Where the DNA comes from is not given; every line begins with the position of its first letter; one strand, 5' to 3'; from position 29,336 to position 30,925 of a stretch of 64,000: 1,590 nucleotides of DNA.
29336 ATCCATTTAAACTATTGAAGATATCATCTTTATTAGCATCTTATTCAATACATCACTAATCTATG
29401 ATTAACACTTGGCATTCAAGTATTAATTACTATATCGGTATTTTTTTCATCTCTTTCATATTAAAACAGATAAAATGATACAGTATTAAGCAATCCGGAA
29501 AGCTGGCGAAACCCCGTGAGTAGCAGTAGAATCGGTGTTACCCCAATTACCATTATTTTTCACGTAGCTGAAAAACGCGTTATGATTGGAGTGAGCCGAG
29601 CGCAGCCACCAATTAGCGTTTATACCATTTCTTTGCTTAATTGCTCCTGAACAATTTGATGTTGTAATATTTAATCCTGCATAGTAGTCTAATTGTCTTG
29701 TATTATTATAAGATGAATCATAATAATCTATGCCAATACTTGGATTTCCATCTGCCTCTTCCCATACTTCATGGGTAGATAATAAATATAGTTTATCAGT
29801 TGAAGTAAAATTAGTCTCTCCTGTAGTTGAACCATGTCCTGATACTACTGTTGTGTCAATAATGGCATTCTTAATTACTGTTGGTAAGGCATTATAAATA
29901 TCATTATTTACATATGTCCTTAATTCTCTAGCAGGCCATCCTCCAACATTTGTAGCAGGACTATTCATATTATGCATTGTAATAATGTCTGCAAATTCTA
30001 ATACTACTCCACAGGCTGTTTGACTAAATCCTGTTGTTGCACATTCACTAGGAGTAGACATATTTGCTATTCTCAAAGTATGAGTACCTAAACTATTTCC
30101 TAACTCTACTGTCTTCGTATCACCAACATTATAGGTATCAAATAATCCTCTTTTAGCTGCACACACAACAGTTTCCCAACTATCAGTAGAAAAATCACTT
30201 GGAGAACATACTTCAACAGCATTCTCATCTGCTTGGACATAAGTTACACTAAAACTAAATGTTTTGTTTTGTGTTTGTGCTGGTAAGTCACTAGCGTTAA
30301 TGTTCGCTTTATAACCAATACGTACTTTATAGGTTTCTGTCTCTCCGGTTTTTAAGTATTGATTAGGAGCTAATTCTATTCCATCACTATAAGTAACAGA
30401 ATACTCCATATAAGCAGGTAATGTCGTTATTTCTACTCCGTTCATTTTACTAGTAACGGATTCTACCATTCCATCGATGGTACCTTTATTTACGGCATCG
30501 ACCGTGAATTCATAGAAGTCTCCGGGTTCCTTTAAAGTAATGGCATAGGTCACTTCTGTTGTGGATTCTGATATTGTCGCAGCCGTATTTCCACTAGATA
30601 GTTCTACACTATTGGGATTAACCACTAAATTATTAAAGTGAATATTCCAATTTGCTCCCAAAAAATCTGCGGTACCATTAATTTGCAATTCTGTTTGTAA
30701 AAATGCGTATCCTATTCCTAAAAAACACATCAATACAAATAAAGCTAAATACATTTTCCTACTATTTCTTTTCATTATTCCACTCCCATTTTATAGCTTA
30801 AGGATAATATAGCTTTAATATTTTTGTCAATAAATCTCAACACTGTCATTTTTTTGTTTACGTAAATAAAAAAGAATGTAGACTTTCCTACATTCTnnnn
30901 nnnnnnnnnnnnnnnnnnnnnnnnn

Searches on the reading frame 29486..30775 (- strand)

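Call 67: search_protein_families(library=pfam, proteins=[window:29486-30775:-], max_evalue=0.0001)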
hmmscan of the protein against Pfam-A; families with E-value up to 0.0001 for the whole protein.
window:29486-30775:- (429 aa): 1 family
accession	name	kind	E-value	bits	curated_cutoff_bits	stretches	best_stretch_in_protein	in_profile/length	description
PF19789.6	DUF6273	-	6.7e-18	65.6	23.5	1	268-428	22-170/172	Domain of unknown function (DUF6273)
